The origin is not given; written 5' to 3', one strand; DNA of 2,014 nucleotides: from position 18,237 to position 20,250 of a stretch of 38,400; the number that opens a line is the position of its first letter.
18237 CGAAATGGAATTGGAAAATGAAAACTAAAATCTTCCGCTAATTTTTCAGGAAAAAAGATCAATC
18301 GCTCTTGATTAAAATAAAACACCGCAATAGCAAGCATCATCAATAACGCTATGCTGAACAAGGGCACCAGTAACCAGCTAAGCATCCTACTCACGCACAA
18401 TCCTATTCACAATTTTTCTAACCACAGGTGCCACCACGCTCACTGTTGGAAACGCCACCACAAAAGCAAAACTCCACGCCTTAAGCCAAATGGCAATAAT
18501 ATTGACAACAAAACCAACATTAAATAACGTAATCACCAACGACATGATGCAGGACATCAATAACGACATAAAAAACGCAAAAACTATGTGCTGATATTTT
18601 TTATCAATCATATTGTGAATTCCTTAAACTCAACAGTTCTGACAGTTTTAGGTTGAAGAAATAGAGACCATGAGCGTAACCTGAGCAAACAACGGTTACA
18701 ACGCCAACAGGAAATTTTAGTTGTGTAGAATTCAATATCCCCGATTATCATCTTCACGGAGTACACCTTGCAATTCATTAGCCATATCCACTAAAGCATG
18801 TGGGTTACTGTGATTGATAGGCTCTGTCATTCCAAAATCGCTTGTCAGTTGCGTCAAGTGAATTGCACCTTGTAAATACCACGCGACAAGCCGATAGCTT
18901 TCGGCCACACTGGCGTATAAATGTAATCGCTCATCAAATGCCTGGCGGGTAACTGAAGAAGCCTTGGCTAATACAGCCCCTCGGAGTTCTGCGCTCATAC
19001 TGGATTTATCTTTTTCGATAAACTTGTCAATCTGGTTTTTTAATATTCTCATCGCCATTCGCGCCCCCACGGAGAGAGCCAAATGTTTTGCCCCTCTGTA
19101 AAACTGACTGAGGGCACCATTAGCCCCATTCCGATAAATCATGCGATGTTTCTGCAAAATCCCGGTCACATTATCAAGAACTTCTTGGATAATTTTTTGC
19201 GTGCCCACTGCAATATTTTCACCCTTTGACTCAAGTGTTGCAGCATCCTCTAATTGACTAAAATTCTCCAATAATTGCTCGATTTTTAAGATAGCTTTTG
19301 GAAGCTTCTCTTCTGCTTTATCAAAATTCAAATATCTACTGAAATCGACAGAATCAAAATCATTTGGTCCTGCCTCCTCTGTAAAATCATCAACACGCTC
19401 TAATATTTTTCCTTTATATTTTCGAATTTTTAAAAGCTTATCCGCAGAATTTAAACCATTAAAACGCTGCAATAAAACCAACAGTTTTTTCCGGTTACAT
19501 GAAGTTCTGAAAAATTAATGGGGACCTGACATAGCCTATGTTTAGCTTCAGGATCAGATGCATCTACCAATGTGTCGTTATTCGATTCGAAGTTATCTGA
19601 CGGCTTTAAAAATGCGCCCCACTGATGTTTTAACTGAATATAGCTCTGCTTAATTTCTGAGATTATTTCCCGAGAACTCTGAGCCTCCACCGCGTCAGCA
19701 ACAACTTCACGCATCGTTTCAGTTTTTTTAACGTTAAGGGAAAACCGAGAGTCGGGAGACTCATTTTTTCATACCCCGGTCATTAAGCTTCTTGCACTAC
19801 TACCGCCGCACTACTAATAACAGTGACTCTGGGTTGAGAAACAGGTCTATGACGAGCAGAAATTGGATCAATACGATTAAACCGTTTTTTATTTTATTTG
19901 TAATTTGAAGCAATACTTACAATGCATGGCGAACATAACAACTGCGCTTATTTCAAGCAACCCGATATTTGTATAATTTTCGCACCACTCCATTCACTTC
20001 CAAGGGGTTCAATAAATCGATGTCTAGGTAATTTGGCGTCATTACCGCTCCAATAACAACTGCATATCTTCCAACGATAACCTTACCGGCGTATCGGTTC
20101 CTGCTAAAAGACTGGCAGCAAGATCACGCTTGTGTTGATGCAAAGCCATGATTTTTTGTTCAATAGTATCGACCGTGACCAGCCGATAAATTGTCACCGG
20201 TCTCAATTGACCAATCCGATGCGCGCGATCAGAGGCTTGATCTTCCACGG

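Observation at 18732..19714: Low-GC hypothetical gene interrupted at a T6/A6 homopolymer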

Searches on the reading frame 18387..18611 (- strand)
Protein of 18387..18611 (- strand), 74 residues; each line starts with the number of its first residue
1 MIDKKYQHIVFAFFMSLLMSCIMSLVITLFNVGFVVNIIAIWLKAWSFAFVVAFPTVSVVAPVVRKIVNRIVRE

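Call 15: search_protein_families(library=pfam, proteins=[window:18387-18611:-], max_evalue=0.001)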
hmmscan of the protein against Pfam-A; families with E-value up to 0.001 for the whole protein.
window:18387-18611:- (74 aa): 1 family
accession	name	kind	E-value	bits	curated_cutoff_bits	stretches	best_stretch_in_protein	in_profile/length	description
PF11391.13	DUF2798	-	6.5e-23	81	23.5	1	13-71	1-59/59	Protein of unknown function (DUF2798)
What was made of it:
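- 18387..18611 (-): Downstream neighbour: a 74-aa DUF2798 protein. It is context only. Pfam PF11391 (call 15).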

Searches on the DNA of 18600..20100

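Call 39: search_rna_families(source=window, start=18600, end=20100, threshold=evalue, max_evalue=1)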
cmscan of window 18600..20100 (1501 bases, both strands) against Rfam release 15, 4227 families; matches with E-value up to 1: 0.
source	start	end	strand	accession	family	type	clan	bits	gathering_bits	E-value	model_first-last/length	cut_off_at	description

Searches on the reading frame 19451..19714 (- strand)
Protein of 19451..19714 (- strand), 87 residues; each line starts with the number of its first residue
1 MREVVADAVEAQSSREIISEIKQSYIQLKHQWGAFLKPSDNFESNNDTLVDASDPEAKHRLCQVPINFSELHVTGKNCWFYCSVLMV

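Call 23: list_cluster_members(proteins=[P0001, window:19451-19714:-, window:18387-18611:-, window:27743-28981:-, window:15716-16636:+, window:14377-15030:-, window:16824-17468:+, P0002])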
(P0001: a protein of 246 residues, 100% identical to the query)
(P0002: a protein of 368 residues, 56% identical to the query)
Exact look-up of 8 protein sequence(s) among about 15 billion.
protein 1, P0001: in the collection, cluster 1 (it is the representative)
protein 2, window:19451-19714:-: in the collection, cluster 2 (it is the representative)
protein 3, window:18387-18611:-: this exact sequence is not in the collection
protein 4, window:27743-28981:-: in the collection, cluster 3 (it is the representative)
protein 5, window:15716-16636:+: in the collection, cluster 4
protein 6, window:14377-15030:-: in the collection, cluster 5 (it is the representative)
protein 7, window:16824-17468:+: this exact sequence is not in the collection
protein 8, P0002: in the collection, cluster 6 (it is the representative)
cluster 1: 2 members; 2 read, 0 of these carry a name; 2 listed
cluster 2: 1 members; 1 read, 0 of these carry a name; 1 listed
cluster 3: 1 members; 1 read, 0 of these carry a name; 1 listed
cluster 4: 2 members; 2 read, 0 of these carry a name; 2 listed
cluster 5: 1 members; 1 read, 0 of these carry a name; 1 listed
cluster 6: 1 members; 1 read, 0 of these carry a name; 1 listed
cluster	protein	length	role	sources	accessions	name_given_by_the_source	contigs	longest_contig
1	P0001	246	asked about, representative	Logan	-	-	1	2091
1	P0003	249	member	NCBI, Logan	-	-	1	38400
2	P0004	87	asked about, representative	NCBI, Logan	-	-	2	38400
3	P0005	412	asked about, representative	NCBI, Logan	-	-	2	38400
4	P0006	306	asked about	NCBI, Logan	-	-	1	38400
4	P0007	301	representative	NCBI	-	-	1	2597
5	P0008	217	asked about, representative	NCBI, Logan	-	-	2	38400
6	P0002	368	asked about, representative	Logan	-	-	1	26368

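Call 24: find_encoding_contigs(protein=window:19451-19714:-, flank=2000)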
Protein window:19451-19714:- (87 aa): 2 contigs read that carry it; 2 places shown.
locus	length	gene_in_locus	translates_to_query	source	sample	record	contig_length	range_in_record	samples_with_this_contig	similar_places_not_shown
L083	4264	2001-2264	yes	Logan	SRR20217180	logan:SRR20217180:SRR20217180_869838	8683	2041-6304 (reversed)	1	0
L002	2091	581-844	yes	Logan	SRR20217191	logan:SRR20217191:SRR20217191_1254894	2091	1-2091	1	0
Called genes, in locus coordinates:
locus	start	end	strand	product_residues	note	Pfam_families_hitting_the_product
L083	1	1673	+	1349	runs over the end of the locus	?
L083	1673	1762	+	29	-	-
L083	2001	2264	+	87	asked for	-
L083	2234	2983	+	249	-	-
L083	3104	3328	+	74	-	-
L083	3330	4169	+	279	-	PF12146:Hydrolase_4, PF00561:Abhydrolase_1, PF12697:Abhydrolase_6 (faint), PF20408:Abhydrolase_11, PF03583:LIP (faint)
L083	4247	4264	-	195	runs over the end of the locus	PF01339:CheB_methylest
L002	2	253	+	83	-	?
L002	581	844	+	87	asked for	-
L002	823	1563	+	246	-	-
